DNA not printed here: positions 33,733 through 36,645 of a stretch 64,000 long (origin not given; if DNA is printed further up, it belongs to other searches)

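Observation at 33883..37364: Arginine decarboxylase-agmatine deiminase fusion translationally coupled to N-carbamoylputrescine amidase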

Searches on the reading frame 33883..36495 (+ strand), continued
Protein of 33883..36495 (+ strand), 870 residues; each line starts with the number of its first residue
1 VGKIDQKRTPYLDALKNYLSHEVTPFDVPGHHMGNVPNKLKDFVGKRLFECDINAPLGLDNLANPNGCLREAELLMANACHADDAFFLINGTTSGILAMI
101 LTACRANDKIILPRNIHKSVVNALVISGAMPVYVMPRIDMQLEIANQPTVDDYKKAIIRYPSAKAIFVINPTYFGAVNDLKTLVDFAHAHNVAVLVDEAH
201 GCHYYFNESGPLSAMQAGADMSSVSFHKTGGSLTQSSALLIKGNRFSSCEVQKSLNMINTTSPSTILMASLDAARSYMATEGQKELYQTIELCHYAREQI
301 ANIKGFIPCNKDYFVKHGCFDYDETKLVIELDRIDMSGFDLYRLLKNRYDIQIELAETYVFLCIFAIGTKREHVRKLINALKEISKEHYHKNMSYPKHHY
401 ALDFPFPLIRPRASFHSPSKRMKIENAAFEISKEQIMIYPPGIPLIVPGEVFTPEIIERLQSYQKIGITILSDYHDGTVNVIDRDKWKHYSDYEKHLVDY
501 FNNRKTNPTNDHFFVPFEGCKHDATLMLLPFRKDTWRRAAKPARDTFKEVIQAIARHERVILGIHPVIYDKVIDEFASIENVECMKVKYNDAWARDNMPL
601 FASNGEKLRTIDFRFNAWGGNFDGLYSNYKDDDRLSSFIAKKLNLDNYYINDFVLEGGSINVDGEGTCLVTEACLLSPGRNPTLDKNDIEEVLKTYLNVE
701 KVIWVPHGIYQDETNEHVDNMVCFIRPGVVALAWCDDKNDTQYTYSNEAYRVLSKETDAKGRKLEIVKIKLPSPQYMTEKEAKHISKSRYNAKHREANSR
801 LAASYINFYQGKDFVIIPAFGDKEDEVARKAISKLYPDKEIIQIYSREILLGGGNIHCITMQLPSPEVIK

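Call 64: list_cluster_members(proteins=[P0168, P0180, P0206, P0239, P0246, P0171, P0133, P0135, P0136, P0132])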
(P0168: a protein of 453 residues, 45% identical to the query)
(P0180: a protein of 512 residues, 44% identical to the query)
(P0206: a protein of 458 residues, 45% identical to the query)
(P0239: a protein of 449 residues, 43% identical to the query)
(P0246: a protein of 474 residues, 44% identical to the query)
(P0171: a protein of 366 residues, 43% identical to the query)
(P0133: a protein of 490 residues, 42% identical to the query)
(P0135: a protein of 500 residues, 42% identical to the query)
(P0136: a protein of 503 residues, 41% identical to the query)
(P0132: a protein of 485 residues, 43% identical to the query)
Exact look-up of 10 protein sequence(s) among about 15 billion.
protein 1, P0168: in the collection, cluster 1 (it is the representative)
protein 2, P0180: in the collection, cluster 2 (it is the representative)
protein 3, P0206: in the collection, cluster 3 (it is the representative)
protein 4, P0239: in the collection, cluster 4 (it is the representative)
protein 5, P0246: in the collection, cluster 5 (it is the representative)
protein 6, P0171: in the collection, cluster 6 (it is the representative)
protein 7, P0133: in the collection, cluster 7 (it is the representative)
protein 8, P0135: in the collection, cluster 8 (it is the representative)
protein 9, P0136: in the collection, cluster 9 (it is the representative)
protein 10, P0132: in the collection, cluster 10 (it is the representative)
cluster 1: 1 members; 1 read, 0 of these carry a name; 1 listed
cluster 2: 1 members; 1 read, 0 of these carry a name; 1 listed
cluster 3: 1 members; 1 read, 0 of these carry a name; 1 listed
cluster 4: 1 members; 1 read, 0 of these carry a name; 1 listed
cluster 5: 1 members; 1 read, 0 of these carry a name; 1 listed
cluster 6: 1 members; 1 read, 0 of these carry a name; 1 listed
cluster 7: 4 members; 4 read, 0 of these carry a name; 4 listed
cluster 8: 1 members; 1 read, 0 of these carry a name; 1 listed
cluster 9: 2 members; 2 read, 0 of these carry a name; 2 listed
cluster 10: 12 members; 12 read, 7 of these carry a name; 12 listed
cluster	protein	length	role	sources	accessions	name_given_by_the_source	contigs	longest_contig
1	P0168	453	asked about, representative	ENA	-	-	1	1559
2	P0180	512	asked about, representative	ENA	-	-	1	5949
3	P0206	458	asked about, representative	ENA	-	-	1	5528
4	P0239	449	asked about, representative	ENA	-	-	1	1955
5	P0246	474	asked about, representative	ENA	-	-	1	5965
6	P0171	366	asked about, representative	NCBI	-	-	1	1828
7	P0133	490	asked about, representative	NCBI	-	-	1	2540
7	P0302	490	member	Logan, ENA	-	-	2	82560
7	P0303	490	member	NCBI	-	-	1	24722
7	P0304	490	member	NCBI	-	-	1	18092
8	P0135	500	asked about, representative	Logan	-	-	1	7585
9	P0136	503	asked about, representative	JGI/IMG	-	-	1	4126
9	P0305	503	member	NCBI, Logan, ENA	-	-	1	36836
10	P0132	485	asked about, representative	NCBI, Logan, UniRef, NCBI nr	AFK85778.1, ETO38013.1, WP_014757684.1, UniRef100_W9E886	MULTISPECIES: aminotransferase class I/II-fold pyridoxal phosphate-dependent enzyme ... | Orn/Lys/Arg decarboxylase major region n=2 Tax=Thermoanaerobacterium TaxID=28895 ...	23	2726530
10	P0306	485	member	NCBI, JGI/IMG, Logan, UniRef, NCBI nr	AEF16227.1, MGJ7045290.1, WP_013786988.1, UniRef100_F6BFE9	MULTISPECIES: aminotransferase class I/II-fold pyridoxal phosphate-dependent enzyme ... | Arginine decarboxylase n=1 Tax=Thermoanaerobacterium xylanolyticum (strain ATCC 49914 / ... | aminotransferase class I/II-fold pyridoxal phosphate-dependent enzyme ...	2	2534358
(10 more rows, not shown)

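Call 69: search_protein_families(library=pfam, proteins=[P0215, P0261, P0170, P0138, P0142, P0148, P0122], max_evalue=0.0001)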
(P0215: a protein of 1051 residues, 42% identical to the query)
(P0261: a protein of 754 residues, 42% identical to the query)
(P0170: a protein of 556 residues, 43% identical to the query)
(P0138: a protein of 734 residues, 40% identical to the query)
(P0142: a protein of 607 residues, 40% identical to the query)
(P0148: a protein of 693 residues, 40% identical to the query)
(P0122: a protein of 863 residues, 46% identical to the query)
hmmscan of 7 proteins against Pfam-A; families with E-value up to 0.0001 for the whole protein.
P0215 (1051 aa): 3 families
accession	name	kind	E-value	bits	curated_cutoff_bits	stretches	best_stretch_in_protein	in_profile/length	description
PF04371.20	PAD_porph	-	6.3e-103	344.8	25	1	705-1050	3-319/321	Porphyromonas-type peptidyl-arginine deiminase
PF02784.22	Orn_Arg_deC_N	-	4.6e-16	59.4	23.4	1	65-302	16-247/247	Pyridoxal-dependent decarboxylase, pyridoxal binding domain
PF00278.28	Orn_DAP_Arg_deC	-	9.1e-07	29.5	23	1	303-394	6-91/95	Pyridoxal-dependent decarboxylase, C-terminal sheet domain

P0261 (754 aa): 1 family
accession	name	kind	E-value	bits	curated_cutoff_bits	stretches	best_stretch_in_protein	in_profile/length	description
PF04371.20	PAD_porph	-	1.8e-111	372.8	25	1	411-747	1-321/321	Porphyromonas-type peptidyl-arginine deiminase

P0170 (556 aa): 2 families
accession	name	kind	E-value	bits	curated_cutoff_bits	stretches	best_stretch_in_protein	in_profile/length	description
PF04371.20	PAD_porph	-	1.9e-120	402.4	25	1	192-549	1-321/321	Porphyromonas-type peptidyl-arginine deiminase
PF01812.26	5-FTHF_cyc-lig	-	1.1e-32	113.9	27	1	3-183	1-186/186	5-formyltetrahydrofolate cyclo-ligase family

P0138 (734 aa): 6 families
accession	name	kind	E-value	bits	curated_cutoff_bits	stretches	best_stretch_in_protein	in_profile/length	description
PF01276.26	OKR_DC_1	-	2.2e-74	251.1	27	1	251-610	1-411/417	Orn/Lys/Arg decarboxylase, major domain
PF01234.23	NNMT_PNMT_TEMT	-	3.7e-45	154.6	25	1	6-241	11-260/261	NNMT/PNMT/TEMT family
PF03711.20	OKR_DC_1_C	-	1.9e-11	44.8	24.2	1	641-713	40-117/132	Orn/Lys/Arg decarboxylase, C-terminal domain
PF00155.27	Aminotran_1_2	-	2e-11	44.1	19.7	1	305-554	38-301/361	Aminotransferase class I and II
PF00266.25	Aminotran_5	-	1.2e-08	34.8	21.5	1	309-473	43-204/371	Aminotransferase class-V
PF01041.23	DegT_DnrJ_EryC1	-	4.1e-07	30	19.8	1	322-450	37-156/360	DegT/DnrJ/EryC1/StrS aminotransferase family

P0142 (607 aa): 6 families
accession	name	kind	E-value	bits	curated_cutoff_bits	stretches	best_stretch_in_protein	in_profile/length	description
PF01276.26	OKR_DC_1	-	6.5e-73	246.3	27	1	133-447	2-342/417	Orn/Lys/Arg decarboxylase, major domain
PF01041.23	DegT_DnrJ_EryC1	-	8.3e-12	45.4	19.8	1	203-351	37-172/360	DegT/DnrJ/EryC1/StrS aminotransferase family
PF03711.20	OKR_DC_1_C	-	2.6e-10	41.1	24.2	1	519-587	41-114/132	Orn/Lys/Arg decarboxylase, C-terminal domain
PF00155.27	Aminotran_1_2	-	2.2e-09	37.4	19.7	1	200-331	52-195/361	Aminotransferase class I and II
PF01212.27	Beta_elim_lyase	-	3.5e-08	33.5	27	1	195-427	37-228/288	Beta-eliminating lyase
PF00266.25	Aminotran_5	-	3.6e-06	26.6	21.5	1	203-354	56-204/371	Aminotransferase class-V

P0148 (693 aa): 5 families
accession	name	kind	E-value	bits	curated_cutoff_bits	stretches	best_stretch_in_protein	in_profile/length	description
PF01276.26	OKR_DC_1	-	3.1e-75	253.9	27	1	221-580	2-414/417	Orn/Lys/Arg decarboxylase, major domain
PF01041.23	DegT_DnrJ_EryC1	-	4.5e-12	46.3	19.8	1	281-415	27-152/360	DegT/DnrJ/EryC1/StrS aminotransferase family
PF00155.27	Aminotran_1_2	-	4.7e-10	39.6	19.7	1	273-419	37-196/361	Aminotransferase class I and II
PF03711.20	OKR_DC_1_C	-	1.2e-07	32.6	24.2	1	616-677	48-116/132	Orn/Lys/Arg decarboxylase, C-terminal domain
PF00266.25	Aminotran_5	-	8.1e-07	28.8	21.5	1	280-442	45-204/371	Aminotransferase class-V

P0122 (863 aa): 7 families
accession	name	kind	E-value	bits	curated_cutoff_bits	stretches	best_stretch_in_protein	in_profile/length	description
PF01276.26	OKR_DC_1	-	8e-69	232.8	27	1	20-336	1-342/417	Orn/Lys/Arg decarboxylase, major domain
PF01041.23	DegT_DnrJ_EryC1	-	4.5e-10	39.7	19.8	1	89-240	35-173/360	DegT/DnrJ/EryC1/StrS aminotransferase family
PF00155.27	Aminotran_1_2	-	9.2e-10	38.7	19.7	1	85-217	53-194/361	Aminotransferase class I and II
PF03711.20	OKR_DC_1_C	-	7.5e-07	29.9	24.2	1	417-466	46-99/132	Orn/Lys/Arg decarboxylase, C-terminal domain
PF04371.20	PAD_porph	-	9.4e-07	28.8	25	1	554-835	30-299/321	Porphyromonas-type peptidyl-arginine deiminase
PF00266.25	Aminotran_5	-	3.6e-06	26.7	21.5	1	94-243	62-205/371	Aminotransferase class-V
PF01053.26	Cys_Met_Meta_PP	-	1e-05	24.7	27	1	91-217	65-182/381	Cys/Met metabolism PLP-dependent enzyme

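Call 72: list_cluster_members(proteins=[P0215, P0261, P0170, P0138])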
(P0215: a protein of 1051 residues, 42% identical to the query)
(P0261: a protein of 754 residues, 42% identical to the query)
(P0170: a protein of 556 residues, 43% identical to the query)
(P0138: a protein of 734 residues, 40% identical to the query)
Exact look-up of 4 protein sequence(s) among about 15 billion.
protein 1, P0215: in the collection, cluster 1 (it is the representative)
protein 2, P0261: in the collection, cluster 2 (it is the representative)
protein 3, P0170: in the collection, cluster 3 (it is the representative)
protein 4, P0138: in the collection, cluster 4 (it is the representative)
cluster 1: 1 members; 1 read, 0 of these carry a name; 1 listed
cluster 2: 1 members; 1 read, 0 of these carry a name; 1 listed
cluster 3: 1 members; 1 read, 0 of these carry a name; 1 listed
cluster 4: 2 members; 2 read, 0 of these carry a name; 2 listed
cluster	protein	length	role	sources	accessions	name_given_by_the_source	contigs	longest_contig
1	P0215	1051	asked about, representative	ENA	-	-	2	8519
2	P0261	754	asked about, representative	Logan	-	-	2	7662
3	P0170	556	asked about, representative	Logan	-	-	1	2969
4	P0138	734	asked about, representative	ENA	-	-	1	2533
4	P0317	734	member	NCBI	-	-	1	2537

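Call 73: find_encoding_contigs(protein=P0215, flank=6000, max_places=2)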
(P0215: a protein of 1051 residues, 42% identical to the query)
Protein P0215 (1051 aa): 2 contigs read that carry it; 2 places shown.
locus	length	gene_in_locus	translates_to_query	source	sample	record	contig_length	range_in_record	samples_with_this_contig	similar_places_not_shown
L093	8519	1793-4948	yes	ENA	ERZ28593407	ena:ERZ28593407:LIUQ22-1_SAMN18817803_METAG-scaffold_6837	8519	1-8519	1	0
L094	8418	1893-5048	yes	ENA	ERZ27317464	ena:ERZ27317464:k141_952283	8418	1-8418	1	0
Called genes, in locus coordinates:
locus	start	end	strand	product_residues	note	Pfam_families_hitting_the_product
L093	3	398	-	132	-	?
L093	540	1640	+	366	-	-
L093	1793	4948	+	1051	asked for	PF00278:Orn_DAP_Arg_deC (weak), PF02784:Orn_Arg_deC_N, PF04371:PAD_porph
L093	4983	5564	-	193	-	PF00583:Acetyltransf_1, PF13673:Acetyltransf_10 (weak), PF13508:Acetyltransf_7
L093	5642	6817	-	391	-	PF01996:F420_ligase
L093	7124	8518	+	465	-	?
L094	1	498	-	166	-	?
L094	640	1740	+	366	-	-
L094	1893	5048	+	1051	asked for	PF00278:Orn_DAP_Arg_deC (weak), PF02784:Orn_Arg_deC_N, PF04371:PAD_porph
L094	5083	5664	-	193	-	PF00583:Acetyltransf_1, PF13673:Acetyltransf_10 (weak), PF13508:Acetyltransf_7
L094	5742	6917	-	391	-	PF01996:F420_ligase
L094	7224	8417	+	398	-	?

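Call 81: predict_structure(alignment_id=A1)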
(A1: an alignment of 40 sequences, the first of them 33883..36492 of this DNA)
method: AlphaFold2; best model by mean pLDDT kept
length: 870 residues; sequences in the alignment: 40
mean_pLDDT: 80.9   pTM: 0.81
mean pLDDT of the five models: 80.9, 79.3, 78.5, 77.8, 74.0
residues with pLDDT >= 90: 313; 70-90: 368; 50-70: 140; < 50: 49
segments of 3 or more residues with pLDDT < 50: 1-12, 52-61, 201-205, 230-233, 260-263, 713-716, 868-870
pLDDT, mean of each block of 10 residues (from residue 1): 41 51 68 57 54 37 59 73 76 80 92 84 90 85 83 91 90 69 92 82 51 76 65 62 88 72 51 61 77 92 92 72 78 90 91 84 81 93 96 78 78 92 93 87 86 89 83 87 91 85 84 88 91 84 95 95 95 94 92 86 87 71 58 84 86 78 92 77 87 92 79 53 92 90 89 94 95 87 72 70 89 94 92 94 93 86 67
secondary structure, 60 per line:
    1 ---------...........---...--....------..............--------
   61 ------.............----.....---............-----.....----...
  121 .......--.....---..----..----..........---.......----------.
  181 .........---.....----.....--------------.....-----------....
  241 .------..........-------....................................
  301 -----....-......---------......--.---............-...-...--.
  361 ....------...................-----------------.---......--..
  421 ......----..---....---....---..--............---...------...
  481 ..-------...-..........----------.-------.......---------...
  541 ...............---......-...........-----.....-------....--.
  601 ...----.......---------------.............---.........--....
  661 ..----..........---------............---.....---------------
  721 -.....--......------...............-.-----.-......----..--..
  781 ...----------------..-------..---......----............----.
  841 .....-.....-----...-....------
elements in order (helices of 4 or more, strands of 3 or more residues): H10-20 E24-26 H29-32 H39-52 H67-79 E84-88 H92-103 E109-113 H118-127 E130-134 H150-159 E163-169 H180-189 E193-197 H202-206 E221-225 E237-241 H248-257 H265-300 E306-309 H311-316 E326-331 H338-349 E351-353 E355-357 E360-364 H371-388 H411-416 E419-423 E436-439 E443-446 H454-465 E469-471 E478-482 H494-503 E522-528 H538-555 E559-564 H566-576 E582-586 H594-597 E600-603 E608-614 H630-642 E646-654 E660-662 E667-671 H672-676 H686-697 E701-705 E722-726 E729-734 H741-755 E765-770 H779-783 E814-819 H824-835 E840-845 H847-851 E861-864
